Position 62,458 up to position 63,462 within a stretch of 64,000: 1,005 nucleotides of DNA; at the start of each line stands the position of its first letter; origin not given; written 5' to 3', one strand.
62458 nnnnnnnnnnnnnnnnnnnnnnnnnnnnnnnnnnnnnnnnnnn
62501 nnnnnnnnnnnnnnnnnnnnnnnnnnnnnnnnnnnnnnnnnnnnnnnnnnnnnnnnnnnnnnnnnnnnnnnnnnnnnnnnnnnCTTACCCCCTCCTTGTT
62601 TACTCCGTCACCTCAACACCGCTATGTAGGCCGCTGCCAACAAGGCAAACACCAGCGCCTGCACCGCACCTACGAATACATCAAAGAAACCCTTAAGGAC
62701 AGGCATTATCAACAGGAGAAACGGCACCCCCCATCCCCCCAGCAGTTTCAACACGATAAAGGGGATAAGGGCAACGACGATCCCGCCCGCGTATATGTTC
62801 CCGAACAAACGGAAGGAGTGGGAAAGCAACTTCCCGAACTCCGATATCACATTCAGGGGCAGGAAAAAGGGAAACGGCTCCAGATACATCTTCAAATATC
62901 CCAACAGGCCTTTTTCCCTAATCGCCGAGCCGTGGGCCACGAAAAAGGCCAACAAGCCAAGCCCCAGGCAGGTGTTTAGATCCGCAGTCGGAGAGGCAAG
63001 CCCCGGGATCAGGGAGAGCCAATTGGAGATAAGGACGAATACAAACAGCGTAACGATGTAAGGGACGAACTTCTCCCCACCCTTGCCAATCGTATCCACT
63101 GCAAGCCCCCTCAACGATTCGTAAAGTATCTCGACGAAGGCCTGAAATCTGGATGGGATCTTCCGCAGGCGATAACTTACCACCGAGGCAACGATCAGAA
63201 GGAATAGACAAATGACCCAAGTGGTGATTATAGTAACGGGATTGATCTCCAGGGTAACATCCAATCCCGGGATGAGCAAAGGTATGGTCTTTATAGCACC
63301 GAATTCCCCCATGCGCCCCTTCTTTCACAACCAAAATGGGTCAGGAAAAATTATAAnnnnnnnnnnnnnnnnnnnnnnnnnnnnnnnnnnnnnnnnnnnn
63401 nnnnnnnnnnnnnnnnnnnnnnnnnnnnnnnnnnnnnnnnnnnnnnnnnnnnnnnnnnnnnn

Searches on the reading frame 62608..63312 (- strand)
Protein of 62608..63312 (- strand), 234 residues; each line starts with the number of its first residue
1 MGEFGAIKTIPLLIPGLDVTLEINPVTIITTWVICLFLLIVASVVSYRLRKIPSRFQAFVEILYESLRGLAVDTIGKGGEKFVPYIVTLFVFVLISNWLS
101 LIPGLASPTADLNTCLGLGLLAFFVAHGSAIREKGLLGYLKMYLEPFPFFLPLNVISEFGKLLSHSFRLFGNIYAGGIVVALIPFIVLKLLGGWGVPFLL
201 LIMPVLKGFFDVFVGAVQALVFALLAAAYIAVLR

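Call 26: find_encoding_contigs(protein=window:62608-63312:-, flank=10000, max_places=4)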
Protein window:62608-63312:- (234 aa): 4 contigs read that carry it; 2 places shown.
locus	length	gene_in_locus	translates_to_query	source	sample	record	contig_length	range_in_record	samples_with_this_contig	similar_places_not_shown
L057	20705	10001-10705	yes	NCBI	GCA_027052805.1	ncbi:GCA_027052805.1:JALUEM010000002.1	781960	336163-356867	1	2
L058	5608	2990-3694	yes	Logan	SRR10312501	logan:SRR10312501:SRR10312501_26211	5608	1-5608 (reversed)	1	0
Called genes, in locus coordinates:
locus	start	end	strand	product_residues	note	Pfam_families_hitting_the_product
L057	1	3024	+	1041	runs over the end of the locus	-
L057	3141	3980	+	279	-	PF05175:MTS (weak), PF13489:Methyltransf_23, PF01209:Ubie_methyltran, PF13649:Methyltransf_25, PF13847:Methyltransf_31, PF08241:Methyltransf_11, PF08242:Methyltransf_12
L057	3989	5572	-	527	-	PF04055:Radical_SAM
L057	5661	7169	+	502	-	PF00501:AMP-binding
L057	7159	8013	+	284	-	-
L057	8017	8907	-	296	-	PF21926:FeeM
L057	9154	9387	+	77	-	PF02823:ATP-synt_DE_N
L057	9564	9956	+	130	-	PF03899:ATP-synt_I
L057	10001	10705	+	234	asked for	PF00119:ATP-synt_A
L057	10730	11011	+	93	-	PF00137:ATP-synt_C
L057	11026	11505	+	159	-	-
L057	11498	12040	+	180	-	PF00213:OSCP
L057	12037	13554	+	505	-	PF02874:ATP-synt_ab_N, PF00006:ATP-synt_ab, PF00306:ATP-synt_ab_C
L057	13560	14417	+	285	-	PF00231:ATP-synt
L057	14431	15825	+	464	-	PF02874:ATP-synt_ab_N, PF00006:ATP-synt_ab, PF22919:ATP-synt_VA_C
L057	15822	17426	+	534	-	PF13600:DUF4140, PF13598:DUF4139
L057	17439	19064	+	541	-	PF08323:Glyco_transf_5, PF13439:Glyco_transf_4 (faint), PF13579:Glyco_trans_4_4 (faint), PF00534:Glycos_transf_1, PF20706:GT4-conflict (weak), PF13692:Glyco_trans_1_4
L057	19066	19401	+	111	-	-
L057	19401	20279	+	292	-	PF08668:HDOD, PF01966:HD (weak)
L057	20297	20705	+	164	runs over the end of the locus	PF01584:CheW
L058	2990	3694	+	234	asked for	PF00119:ATP-synt_A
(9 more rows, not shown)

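Call 33: search_protein_families(library=ncbifam, proteins=[L057:8020-8907:-, L057:5661-7166:+, L057:7159-8010:+, L057:3992-5572:-, L057:3141-3977:+], max_evalue=0.0001)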
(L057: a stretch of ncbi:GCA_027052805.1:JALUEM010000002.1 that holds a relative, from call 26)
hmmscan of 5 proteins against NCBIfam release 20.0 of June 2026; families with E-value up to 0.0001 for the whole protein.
L057:8020-8907:- (296 aa): 1 family
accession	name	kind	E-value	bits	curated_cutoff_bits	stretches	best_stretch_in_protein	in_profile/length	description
NF011425.0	PRK14852.1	equivalog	4.8e-32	110.8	1337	1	38-282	29-274/989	hypothetical protein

L057:5661-7166:+ (502 aa): 71 families (the best 25 are shown)
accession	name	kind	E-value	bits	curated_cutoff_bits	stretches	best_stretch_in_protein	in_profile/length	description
NF004837.0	PRK06187.1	subfamily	6.6e-32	110.4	476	1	207-498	222-521/531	long-chain-fatty-acid--CoA ligase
NF004838.1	PRK06188.1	equivalog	1.4e-26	93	875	1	196-495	210-519/524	fatty-acid--CoA ligase FadD8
NF002966.0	PRK03640.1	equivalog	4.3e-25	88.3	556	1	35-499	20-480/483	o-succinylbenzoate--CoA ligase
NF006182.0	PRK08316.1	subfamily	6e-25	87.7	663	1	164-490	180-508/523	fatty acyl-CoA synthetase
NF052269.1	Staph_lig_FadD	equivalog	1e-24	86.8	650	1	32-500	16-494/499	long-chain-fatty-acid--CoA ligase FadD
NF005307.0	PRK06839.1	equivalog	2.4e-24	85.9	748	1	40-498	24-492/496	o-succinylbenzoate--CoA ligase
NF004797.0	PRK06145.1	equivalog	5.4e-23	81.1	850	1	23-493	9-489/499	acyl-CoA synthetase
NF005702.0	PRK07514.1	subfamily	6.4e-23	80.9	558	1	219-495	220-496/506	malonyl-CoA synthase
TIGR01733.1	AA-adenyl-dom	subfamily_domain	3.9e-22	78.6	317.4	1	45-423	1-400/409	amino acid adenylation domain-containing protein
TIGR01923.1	menE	equivalog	1.5e-21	76.7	330.15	1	47-490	3-437/442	o-succinylbenzoate--CoA ligase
NF005714.0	PRK07529.1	subfamily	7e-20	70.9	632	1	170-498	232-575/640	acyl-CoA synthetase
NF004822.0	PRK06178.1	equivalog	3.2e-19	69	782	1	205-499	262-567/571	acyl-CoA synthetase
NF006572.0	PRK09088.1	equivalog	8e-19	67.7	696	1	23-498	8-486/491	acyl-CoA synthetase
NF009071.0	PRK12406.1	subfamily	1.5e-18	66.5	701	1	223-497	222-500/510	acyl-CoA synthetase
NF005857.1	PRK07786.1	exception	2.1e-18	66.1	733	1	200-494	210-507/513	fatty-acid--CoA ligase FadD5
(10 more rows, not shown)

L057:7159-8010:+ (284 aa): 0 families

L057:3992-5572:- (527 aa): 15 families
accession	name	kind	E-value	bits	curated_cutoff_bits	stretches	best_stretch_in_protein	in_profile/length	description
TIGR03471.1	HpnJ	equivalog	1.2e-26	93.6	577.6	1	83-403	61-382/472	hopanoid biosynthesis associated radical SAM protein HpnJ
TIGR04479.1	bcpD_PhpK_rSAM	subfamily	6.5e-21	74.3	600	1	160-387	191-412/504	PhpK family radical SAM P-methyltransferase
NF050148.1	rSAM_ApyD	equivalog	1.1e-18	67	750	1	78-379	61-361/645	RiPP biosynthesis radical SAM protein ApyD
TIGR03975.1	rSAM_ocin_1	subfamily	1.4e-18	66.8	281.85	1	108-384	144-430/606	RiPP maturation radical SAM C-methyltransferase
TIGR02026.1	BchE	equivalog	5.6e-17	61.8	481.35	1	108-388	79-369/497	magnesium-protoporphyrin IX monomethyl ester anaerobic oxidative cyclase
TIGR04014.1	B12_SAM_MJ_0865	equivalog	2.7e-16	59.4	360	1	144-403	89-353/434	methyl-coenzyme M reductase glutamine C-methyltransferase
TIGR04385.1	B12_rSAM_cofa1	equivalog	3e-15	56.4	450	1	114-379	92-359/438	B12 lower ligand biosynthesis radical SAM protein BzaD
TIGR04072.2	rSAM_ladder_B12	equivalog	5.1e-15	55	360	1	222-385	188-350/443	lipid biosynthesis B12-binding/radical SAM protein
TIGR04367.1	HpnR_B12_rSAM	equivalog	2.1e-09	36.5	650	1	109-352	78-321/490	hopanoid C-3 methylase HpnR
TIGR04013.1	B12_SAM_MJ_1487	hypoth_equivalog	8.5e-09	34.7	251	1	318-385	267-334/382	TIGR04013 family B12-binding domain/radical SAM domain-containing protein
NF033712.0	B12_rSAM_KedN5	subfamily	9.7e-09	34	700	1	110-411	80-394/624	KedN5 family methylcobalamin-dependent radical SAM C-methyltransferase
TIGR00538.1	hemN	equivalog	3.4e-08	32.7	324.95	1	307-386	152-232/454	oxygen-independent coproporphyrinogen III oxidase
TIGR00539.1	hemN_rel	equivalog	2.3e-05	23.7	205.4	1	306-385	100-180/361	radical SAM family heme chaperone HemW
TIGR04190.1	B12_SAM_Ta0216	equivalog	3.4e-05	22.6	500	1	108-372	96-382/554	TIGR04190 family B12-binding domain/radical SAM domain protein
NF045585.1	rSAM_slr0320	equivalog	7e-05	21.5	775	1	220-420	241-448/511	photosystem II high light acclimation radical SAM protein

L057:3141-3977:+ (279 aa): 29 families (the best 25 are shown)
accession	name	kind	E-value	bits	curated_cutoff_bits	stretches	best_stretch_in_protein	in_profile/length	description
NF043040.1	corrin_prot_MT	hypoth_equivalog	6.1e-19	68.3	180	1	67-181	42-156/216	corrinoid protein-associated methyltransferase CpaM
NF001244.0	PRK00216.1-5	equivalog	3.2e-13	49.5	216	1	65-187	47-168/236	bifunctional demethylmenaquinone methyltransferase/2-methoxy-6-polyprenyl-1,4-benzoquinol methylase UbiE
TIGR01934.1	MenG_MenH_UbiE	subfamily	3.7e-13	49.3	158.35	1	66-192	39-160/223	ubiquinone/menaquinone biosynthesis methyltransferase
NF001240.0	PRK00216.1-1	equivalog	3.1e-11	42.8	378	1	65-184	62-180/251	bifunctional demethylmenaquinone methyltransferase/2-methoxy-6-polyprenyl-1,4-benzoquinol methylase UbiE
TIGR02072.1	BioC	equivalog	1.5e-10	41.3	184.95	1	65-171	33-131/244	malonyl-ACP O-methyltransferase BioC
TIGR03534.1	RF_mod_PrmC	equivalog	1.7e-09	37.5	199.1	1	54-139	76-161/253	peptide chain release factor N(5)-glutamine methyltransferase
TIGR01983.1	UbiG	equivalog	3.1e-09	36.5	102.95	1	68-179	51-158/228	bifunctional 2-polyprenyl-6-hydroxyphenol methylase/3-demethylubiquinol 3-O-methyltransferase UbiG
NF001243.0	PRK00216.1-4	equivalog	4.5e-08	32.7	235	1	64-179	45-158/237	demethylmenaquinone methyltransferase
TIGR03533.1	L3_gln_methyl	equivalog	1.5e-07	31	229.7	1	64-138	119-193/284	50S ribosomal protein L3 N(5)-glutamine methyltransferase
NF045667.1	MTase_DVU1556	equivalog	2.7e-07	30.3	155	1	56-204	12-151/213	DVU_1556 family methyltransferase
NF041650.1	nod_mtase_NodS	equivalog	4.2e-07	29.9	300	1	68-171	40-138/190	nodulation methyltransferase NodS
TIGR02752.1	MenG_heptapren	equivalog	5.6e-07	29.3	419.85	1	66-179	45-156/231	demethylmenaquinone methyltransferase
TIGR02021.1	BchM-ChlM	equivalog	9.3e-07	28.5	158.9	1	64-158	52-141/218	magnesium protoporphyrin IX methyltransferase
NF050150.1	RiPP_MTase_ApyS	equivalog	1.9e-06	27.4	400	1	52-115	130-190/323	RiPP biosynthesis methyltransferase ApyS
NF041536.1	ArsM_DUF2284_UU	exception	1.9e-06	26.5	575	1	67-174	77-182/459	arsenite methyltransferase/DUF2284 domain selenoprotein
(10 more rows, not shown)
